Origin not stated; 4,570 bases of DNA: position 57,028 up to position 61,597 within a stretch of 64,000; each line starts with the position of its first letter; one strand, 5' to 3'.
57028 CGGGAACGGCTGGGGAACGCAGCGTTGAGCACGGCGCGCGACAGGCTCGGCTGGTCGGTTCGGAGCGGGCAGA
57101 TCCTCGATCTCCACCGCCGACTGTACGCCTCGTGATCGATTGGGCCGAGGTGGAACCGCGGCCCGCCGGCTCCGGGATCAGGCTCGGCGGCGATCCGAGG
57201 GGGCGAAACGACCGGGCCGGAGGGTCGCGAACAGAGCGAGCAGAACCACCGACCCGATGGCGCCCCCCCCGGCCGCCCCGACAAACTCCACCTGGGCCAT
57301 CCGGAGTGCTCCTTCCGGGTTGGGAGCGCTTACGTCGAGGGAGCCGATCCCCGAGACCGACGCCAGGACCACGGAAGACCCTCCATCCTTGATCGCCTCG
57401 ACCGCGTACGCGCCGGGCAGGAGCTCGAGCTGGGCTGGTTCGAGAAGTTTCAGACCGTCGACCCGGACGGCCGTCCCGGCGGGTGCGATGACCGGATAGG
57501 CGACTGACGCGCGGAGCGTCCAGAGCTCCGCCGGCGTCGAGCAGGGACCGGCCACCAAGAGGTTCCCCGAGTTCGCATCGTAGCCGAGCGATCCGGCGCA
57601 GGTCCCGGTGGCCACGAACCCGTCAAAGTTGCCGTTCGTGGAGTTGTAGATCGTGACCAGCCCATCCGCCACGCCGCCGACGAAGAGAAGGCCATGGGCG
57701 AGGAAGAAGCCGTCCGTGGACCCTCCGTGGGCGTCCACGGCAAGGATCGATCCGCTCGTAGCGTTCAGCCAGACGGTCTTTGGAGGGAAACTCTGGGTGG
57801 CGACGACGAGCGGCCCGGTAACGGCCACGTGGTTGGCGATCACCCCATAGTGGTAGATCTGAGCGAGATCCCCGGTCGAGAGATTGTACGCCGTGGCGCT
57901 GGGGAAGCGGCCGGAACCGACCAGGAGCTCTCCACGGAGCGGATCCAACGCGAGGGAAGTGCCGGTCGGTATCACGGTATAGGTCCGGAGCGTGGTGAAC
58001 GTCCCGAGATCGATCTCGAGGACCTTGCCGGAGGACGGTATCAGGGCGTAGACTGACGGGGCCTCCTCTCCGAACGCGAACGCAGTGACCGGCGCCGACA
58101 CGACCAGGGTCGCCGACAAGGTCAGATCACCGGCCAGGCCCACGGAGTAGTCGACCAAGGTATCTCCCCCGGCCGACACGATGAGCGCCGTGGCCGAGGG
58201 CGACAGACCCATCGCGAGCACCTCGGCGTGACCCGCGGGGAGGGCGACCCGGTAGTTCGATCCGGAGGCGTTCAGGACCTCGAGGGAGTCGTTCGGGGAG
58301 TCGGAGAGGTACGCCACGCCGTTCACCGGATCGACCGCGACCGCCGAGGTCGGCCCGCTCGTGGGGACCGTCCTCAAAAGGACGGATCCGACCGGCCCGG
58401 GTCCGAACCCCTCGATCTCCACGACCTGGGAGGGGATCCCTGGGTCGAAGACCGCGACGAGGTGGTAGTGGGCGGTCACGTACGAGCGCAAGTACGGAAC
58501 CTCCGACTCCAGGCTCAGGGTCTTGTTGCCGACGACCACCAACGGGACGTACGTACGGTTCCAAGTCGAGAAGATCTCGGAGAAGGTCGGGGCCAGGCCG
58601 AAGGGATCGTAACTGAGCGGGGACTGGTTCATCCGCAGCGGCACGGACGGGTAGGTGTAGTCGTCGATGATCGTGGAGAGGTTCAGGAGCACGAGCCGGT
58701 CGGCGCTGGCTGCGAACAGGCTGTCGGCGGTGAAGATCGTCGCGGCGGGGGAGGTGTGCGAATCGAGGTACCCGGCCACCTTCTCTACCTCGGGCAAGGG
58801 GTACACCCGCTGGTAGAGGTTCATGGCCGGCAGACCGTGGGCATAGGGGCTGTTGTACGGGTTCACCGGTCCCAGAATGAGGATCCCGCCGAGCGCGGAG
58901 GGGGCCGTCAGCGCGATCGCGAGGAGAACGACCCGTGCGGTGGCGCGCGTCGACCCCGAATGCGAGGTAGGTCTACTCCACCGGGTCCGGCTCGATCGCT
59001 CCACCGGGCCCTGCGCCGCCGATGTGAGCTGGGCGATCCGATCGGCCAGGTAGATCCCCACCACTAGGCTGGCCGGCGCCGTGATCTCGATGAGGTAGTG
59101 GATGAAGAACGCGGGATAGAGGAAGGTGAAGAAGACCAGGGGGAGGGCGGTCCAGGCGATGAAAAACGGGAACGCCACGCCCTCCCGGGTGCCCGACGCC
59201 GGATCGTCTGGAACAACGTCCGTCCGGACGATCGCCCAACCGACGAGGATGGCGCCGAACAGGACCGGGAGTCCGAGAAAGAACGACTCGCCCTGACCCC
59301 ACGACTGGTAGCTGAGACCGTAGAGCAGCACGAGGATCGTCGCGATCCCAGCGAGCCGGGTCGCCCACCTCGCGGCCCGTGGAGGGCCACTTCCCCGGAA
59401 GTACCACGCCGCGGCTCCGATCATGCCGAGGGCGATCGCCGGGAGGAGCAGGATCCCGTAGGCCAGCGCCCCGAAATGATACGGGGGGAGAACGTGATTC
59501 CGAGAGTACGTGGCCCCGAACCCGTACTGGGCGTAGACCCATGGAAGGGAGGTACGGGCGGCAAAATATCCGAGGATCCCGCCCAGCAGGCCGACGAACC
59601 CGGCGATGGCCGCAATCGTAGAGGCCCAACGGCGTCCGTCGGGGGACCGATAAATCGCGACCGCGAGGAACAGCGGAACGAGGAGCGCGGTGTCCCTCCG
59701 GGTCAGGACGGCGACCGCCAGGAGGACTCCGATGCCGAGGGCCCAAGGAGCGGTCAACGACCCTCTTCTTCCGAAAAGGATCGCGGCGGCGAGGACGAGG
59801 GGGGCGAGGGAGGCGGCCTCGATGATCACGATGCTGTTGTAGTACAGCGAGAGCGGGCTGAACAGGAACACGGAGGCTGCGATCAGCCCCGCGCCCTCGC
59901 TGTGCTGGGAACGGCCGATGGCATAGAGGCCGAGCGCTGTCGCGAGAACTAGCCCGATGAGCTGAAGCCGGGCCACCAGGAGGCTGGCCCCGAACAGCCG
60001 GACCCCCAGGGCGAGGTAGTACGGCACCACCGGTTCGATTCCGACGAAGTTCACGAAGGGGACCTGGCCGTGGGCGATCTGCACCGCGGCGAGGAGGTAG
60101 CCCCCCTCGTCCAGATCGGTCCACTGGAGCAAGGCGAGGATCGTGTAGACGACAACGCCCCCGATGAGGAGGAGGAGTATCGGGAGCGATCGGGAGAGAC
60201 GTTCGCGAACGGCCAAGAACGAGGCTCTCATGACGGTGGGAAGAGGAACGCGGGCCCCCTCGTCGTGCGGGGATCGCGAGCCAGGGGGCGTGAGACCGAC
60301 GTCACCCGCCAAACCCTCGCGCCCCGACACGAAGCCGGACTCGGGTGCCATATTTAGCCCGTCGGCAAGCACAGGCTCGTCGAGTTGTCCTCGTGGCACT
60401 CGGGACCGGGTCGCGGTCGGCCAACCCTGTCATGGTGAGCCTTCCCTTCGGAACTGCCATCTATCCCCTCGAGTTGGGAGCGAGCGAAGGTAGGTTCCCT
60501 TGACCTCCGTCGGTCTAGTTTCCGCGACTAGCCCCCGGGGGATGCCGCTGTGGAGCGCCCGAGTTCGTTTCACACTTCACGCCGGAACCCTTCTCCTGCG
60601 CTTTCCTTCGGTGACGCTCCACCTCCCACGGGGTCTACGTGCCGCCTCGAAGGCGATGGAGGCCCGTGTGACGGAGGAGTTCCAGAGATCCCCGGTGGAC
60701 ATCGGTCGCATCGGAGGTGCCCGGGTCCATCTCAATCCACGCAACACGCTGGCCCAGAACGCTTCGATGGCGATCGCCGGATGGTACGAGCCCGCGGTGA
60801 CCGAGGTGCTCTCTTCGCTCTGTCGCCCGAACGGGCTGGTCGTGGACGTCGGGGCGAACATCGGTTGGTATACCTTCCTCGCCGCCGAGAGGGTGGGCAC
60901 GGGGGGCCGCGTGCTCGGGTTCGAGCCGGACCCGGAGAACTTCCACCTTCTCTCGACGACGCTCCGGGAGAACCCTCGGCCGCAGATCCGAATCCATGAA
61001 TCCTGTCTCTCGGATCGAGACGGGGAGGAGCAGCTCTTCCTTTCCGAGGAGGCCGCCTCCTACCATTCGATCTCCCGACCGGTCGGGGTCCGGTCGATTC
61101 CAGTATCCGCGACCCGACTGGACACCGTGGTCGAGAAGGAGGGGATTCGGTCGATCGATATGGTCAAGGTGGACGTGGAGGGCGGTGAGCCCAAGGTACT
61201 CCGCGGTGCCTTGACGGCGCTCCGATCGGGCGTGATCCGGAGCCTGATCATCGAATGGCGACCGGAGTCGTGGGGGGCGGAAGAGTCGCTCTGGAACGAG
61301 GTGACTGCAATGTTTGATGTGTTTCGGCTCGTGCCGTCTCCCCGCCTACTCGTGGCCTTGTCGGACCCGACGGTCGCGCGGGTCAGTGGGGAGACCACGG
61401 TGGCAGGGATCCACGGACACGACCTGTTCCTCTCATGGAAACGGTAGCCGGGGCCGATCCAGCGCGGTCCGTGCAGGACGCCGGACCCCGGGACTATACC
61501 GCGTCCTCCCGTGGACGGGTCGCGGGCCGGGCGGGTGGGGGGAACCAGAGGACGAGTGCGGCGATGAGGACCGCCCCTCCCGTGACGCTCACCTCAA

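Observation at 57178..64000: Two paralogous giant proteins fusing a polytopic membrane domain (GT-C-like in the complete copy) to a beta-propeller-like ectodomain and a C-terminal anchor, flanking an FkbM methyltransferase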

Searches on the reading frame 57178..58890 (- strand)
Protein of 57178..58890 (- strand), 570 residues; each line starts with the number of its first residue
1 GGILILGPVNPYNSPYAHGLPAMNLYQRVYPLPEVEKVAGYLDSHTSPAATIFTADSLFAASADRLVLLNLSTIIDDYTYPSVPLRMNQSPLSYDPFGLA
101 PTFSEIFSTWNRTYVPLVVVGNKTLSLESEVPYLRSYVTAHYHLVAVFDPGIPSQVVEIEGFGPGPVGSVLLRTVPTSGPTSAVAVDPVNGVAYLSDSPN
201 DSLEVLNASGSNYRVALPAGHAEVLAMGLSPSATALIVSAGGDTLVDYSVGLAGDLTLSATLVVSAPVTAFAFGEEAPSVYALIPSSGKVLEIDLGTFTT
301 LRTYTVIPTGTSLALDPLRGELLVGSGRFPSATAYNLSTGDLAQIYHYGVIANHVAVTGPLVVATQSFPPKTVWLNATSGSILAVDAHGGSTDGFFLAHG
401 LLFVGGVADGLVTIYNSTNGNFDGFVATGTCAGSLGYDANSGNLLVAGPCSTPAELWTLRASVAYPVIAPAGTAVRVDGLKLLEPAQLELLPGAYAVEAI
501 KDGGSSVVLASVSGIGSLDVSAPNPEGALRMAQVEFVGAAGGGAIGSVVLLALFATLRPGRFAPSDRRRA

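Call 35: search_protein_representatives(protein=window:57178-58890:-)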
Query: 570 residues. Proteins with E-value up to 0.001 (for the whole library): 39; up to 1e-10: 14; up to 1e-30: 4. The best 39 are listed.
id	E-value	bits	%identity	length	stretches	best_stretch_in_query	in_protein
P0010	2.9e-109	382.7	40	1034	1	2-548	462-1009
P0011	3.0e-65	237.4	34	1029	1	3-554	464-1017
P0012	1.9e-63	231.5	33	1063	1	3-567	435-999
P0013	5.1e-55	203.6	33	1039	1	3-553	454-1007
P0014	1.6e-17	79.9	30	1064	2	2-227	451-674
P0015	1.5e-15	73.3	25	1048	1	2-528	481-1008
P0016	5.0e-13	65.0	26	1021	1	2-480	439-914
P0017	1.5e-12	63.4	39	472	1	4-160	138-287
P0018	3.2e-12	62.4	29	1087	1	2-512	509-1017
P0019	3.7e-12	62.1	33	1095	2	3-190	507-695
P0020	4.6e-12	61.8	29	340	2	28-217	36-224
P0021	1.9e-11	59.8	29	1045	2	3-226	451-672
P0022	2.0e-11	59.7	32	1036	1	2-217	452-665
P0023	4.1e-11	58.7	33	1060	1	1-167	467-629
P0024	1.8e-10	56.6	34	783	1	3-149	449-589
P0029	4.3e-09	52.0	35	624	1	29-159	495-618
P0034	3.6e-07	45.7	34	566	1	27-150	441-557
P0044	8.8e-05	37.8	33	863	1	22-149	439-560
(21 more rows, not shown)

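Call 55: list_cluster_members(proteins=[P0012, P0013, P0014, P0015, P0018, P0023, P0024, P0029, P0034, P0044])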
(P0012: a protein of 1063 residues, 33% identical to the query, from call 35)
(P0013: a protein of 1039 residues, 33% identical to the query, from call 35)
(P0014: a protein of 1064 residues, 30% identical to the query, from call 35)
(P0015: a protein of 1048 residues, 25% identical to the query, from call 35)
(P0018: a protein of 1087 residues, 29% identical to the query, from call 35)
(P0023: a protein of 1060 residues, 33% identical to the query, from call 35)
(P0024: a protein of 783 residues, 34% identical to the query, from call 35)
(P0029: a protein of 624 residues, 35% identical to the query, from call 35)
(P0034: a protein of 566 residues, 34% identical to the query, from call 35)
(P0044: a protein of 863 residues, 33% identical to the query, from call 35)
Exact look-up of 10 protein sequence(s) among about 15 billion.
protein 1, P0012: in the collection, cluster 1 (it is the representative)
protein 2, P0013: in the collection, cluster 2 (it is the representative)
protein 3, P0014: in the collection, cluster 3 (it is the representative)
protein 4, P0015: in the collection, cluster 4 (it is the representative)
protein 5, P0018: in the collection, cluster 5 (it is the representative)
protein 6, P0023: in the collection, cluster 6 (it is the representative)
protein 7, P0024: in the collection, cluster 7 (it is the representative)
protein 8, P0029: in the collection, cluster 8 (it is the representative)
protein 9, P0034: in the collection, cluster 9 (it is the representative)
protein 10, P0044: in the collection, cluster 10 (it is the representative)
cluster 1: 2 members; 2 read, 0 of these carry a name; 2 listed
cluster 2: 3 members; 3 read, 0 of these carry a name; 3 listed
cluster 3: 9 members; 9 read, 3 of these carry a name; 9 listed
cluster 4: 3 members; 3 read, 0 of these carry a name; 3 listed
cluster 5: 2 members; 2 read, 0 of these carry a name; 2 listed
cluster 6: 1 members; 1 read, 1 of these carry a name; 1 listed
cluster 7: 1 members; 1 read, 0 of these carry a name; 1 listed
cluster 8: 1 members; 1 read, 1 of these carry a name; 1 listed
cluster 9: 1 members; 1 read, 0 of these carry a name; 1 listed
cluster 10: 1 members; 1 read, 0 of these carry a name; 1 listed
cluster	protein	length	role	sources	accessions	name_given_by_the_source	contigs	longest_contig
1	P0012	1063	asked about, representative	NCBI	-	-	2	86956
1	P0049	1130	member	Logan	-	-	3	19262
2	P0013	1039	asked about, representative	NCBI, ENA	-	-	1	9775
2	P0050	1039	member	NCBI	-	-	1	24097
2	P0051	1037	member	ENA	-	-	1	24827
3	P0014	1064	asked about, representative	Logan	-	-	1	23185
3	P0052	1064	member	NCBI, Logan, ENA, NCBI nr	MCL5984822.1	MAG: hypothetical protein M1143_04575 [Candidatus Thermoplasmatota archaeon] | hypothetical protein [Candidatus Thermoplasmatota archaeon]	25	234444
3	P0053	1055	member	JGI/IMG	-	hypothetical protein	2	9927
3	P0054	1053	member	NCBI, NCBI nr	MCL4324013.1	MAG: hypothetical protein M1144_00895, partial [Candidatus Thermoplasmatota archaeon] | hypothetical protein [Candidatus Thermoplasmatota archaeon]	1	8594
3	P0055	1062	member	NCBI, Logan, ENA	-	-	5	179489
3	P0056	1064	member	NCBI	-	-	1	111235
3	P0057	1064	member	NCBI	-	-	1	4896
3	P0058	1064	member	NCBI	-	-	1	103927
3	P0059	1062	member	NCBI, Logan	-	-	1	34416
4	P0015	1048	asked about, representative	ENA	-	-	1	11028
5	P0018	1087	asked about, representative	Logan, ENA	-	-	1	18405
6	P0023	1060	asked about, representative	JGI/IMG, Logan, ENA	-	4-amino-4-deoxy-L-arabinose transferase-like glycosyltransferase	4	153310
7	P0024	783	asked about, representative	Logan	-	-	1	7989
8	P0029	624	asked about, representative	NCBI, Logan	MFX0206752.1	MAG: ArnT family glycosyltransferase [Candidatus Hodarchaeota archaeon]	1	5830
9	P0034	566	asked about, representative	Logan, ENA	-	-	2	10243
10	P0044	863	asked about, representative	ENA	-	-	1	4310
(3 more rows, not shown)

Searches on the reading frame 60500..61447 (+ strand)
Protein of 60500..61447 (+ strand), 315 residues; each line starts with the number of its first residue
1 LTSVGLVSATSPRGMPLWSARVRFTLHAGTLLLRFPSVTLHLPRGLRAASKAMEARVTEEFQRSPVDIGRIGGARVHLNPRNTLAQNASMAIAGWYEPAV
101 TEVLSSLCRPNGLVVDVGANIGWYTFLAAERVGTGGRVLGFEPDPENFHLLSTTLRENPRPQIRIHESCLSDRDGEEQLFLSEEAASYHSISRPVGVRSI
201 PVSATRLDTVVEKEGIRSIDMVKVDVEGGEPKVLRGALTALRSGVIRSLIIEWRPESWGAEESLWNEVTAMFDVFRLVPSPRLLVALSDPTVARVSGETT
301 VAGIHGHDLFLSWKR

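Call 5: search_protein_families(library=pfam, proteins=[window:60500-61447:+], max_evalue=0.1)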
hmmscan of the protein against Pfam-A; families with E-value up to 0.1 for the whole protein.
window:60500-61447:+ (315 aa): 2 families
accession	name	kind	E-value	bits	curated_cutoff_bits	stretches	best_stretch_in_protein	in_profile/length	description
PF05050.19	Methyltransf_21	-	2e-20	74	22.7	1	116-261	1-155/173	Methyltransferase FkbM domain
PF02475.24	TRM5-TYW2_MTfase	-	0.016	15.6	28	1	105-158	31-83/164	TRM5/TYW2 methyltransferase domain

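Call 52: search_protein_families(library=ncbifam, proteins=[window:60500-61447:+], max_evalue=0.01)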
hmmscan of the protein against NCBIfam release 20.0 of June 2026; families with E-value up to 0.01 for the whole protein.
window:60500-61447:+ (315 aa): 2 families
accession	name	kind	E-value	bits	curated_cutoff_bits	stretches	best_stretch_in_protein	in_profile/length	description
TIGR01444.1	fkbM_fam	subfamily_domain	1.5e-26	93.6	37.7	1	114-242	2-132/143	FkbM family methyltransferase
NF008823.0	PRK11873.1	subfamily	0.0091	15.5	263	0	110-142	77-109/272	arsenite methyltransferase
